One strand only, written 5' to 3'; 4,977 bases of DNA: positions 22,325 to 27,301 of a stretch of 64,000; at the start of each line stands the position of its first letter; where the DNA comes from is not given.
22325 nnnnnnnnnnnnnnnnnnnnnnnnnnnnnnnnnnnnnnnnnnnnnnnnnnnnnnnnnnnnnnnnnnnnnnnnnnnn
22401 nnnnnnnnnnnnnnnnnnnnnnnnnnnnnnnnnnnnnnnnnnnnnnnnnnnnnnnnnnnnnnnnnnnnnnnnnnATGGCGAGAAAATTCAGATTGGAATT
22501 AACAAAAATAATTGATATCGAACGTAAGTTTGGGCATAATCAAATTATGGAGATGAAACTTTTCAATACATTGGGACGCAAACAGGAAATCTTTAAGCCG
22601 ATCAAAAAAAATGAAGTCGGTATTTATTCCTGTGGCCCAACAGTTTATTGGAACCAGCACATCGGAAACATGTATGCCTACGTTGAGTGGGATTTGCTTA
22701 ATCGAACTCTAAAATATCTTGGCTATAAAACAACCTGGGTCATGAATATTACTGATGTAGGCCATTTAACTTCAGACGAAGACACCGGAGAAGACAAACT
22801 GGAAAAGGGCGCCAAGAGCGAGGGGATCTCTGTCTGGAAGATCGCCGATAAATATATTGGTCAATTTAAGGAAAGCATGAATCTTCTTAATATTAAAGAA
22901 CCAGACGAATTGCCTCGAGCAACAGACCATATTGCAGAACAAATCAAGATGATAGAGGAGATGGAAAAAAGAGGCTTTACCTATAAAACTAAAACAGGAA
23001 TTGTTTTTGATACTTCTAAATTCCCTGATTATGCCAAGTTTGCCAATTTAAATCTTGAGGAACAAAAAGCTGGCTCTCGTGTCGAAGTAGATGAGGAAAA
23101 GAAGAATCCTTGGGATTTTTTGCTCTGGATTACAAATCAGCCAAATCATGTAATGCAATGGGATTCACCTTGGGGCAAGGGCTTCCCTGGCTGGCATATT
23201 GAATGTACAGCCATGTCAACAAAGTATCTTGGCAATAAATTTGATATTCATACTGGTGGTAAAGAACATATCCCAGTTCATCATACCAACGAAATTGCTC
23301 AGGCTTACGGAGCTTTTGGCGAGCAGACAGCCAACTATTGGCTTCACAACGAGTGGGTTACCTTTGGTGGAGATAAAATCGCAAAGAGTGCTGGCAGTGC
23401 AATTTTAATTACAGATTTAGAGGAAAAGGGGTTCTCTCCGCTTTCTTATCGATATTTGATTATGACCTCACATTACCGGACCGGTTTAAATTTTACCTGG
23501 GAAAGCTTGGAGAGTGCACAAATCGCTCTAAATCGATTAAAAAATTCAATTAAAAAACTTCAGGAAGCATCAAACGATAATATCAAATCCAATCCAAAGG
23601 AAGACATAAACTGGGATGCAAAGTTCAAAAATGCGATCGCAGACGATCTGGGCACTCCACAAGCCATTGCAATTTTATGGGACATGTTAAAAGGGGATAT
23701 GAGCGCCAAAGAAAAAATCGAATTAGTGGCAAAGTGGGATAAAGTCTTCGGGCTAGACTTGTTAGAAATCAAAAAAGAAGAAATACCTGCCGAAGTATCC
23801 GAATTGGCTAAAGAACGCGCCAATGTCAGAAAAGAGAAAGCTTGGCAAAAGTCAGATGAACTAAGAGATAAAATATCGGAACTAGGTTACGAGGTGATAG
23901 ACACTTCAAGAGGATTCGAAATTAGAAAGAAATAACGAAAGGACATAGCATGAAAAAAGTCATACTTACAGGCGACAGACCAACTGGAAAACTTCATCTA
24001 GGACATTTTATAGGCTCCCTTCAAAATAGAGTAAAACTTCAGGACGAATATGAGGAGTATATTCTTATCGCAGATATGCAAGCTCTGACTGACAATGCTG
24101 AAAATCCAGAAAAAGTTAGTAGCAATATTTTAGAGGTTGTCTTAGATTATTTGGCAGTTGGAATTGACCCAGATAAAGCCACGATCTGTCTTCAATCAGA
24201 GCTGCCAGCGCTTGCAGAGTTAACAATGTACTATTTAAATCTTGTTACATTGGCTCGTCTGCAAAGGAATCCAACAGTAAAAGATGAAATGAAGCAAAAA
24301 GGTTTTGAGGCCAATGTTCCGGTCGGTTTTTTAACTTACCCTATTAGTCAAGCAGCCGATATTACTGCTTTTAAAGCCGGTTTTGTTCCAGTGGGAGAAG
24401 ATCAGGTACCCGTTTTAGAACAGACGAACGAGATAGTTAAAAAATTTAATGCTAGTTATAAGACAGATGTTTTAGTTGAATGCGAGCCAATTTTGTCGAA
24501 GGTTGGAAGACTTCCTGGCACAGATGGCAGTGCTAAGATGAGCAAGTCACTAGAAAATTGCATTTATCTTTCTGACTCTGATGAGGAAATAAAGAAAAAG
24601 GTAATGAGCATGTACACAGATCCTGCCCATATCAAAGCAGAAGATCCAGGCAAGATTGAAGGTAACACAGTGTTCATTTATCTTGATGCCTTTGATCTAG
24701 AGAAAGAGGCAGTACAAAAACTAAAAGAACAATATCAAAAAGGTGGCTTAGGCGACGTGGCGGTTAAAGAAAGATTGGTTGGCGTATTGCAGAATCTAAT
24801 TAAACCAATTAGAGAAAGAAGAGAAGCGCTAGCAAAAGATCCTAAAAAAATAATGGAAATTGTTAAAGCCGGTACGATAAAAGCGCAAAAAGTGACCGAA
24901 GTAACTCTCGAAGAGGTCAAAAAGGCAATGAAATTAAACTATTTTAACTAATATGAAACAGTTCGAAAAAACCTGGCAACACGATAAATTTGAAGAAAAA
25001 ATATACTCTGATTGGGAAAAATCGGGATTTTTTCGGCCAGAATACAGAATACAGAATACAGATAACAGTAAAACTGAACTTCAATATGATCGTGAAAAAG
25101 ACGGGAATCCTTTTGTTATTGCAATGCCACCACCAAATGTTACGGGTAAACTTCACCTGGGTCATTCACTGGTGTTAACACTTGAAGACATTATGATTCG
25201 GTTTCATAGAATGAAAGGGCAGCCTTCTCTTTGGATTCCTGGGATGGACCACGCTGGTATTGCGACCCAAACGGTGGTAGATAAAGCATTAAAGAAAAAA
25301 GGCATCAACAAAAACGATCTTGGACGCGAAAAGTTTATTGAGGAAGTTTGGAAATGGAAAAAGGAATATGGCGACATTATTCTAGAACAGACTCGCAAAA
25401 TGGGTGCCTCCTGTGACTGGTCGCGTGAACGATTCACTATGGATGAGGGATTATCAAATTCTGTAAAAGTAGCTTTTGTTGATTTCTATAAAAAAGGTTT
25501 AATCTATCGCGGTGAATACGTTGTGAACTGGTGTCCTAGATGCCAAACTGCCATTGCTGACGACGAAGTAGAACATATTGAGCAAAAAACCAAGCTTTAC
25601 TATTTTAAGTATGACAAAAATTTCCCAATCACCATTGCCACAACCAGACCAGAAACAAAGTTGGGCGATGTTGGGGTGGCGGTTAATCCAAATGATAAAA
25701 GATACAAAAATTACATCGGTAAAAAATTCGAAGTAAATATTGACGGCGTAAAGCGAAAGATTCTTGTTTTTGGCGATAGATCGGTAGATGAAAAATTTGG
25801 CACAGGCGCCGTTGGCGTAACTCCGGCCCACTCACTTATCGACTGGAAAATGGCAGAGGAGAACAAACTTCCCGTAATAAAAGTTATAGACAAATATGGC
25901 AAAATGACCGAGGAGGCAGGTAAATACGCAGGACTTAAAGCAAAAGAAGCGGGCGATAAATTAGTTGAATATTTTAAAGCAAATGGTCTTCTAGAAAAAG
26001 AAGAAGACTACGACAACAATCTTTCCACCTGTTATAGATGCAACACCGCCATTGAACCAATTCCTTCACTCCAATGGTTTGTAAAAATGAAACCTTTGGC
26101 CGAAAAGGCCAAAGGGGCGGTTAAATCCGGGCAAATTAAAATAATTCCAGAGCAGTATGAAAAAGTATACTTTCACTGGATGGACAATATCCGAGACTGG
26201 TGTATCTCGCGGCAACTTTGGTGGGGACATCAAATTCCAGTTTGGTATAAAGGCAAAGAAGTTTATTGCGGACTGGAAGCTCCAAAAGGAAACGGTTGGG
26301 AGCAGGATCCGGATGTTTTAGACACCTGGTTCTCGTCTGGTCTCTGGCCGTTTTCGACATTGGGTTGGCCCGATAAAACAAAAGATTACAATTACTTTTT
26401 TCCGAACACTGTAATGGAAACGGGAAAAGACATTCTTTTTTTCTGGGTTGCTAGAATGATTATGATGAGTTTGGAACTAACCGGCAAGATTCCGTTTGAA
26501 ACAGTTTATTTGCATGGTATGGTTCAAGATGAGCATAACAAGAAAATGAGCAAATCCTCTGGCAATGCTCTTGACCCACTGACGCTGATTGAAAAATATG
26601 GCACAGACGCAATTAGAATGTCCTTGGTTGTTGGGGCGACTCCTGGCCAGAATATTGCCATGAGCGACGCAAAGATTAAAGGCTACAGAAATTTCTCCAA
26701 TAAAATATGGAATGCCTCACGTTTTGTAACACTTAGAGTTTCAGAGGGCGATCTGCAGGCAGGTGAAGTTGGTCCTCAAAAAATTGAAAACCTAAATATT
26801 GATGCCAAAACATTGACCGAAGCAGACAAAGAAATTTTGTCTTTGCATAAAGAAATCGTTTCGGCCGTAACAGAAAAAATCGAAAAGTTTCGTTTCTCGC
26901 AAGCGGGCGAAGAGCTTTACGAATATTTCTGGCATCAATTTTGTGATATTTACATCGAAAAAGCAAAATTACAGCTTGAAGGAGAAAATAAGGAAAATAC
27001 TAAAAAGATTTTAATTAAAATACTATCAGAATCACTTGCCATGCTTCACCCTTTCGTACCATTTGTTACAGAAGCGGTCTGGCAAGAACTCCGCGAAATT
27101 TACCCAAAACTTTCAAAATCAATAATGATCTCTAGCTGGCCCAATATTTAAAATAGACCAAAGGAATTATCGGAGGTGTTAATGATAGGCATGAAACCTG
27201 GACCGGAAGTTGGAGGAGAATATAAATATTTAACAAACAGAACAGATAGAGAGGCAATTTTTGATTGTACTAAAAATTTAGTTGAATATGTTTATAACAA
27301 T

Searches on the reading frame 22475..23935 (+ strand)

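Call 26: search_protein_families(library=pfam, proteins=[window:22475-23935:+], max_evalue=0.001)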
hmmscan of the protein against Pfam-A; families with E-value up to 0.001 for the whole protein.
window:22475-23935:+ (486 aa): 4 families
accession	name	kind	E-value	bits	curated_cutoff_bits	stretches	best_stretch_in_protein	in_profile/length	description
PF01406.26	tRNA-synt_1e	-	3.5e-91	306.2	27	1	40-349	2-300/301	tRNA synthetases class I (C) catalytic domain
PF09334.17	tRNA-synt_1g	-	7.1e-11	41.9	20.1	1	60-182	13-126/391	tRNA synthetases class I (M)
PF23493.1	CysS_C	-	4e-05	24.1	23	1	436-480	3-47/51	Cysteinyl-tRNA ligase anticodon binding domain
PF09190.17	DALR_2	-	0.0003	21.7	22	0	383-406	1-24/57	DALR domain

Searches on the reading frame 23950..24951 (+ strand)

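Call 26: search_protein_families(library=pfam, proteins=[window:23950-24951:+], max_evalue=0.001)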
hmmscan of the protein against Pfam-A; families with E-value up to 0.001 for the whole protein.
window:23950-24951:+ (333 aa): 1 family
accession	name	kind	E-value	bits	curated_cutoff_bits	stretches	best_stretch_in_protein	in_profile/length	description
PF00579.31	tRNA-synt_1b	-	9.6e-58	196.2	21.1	1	5-280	8-287/292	tRNA synthetases class I (W and Y)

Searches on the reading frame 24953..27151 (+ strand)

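Call 26: search_protein_families(library=pfam, proteins=[window:24953-27151:+], max_evalue=0.001)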
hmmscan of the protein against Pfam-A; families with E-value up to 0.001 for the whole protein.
window:24953-27151:+ (732 aa): 4 families
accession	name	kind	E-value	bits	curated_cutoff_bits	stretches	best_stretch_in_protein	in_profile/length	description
PF00133.28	tRNA-synt_1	-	6.2e-136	453.9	22.7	2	45-439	16-256/414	tRNA synthetases class I (I, L, M and V)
PF08264.19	Anticodon_1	-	3e-26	92.5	25.1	1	625-730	1-105/148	Anticodon-binding domain of tRNA ligase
PF09334.17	tRNA-synt_1g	-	1.9e-24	86.6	20.1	2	359-575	168-371/391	tRNA synthetases class I (M)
PF13603.12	tRNA-synt_1_2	-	9.2e-05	22.4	25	1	272-320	100-148/185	Leucyl-tRNA synthetase, editing domain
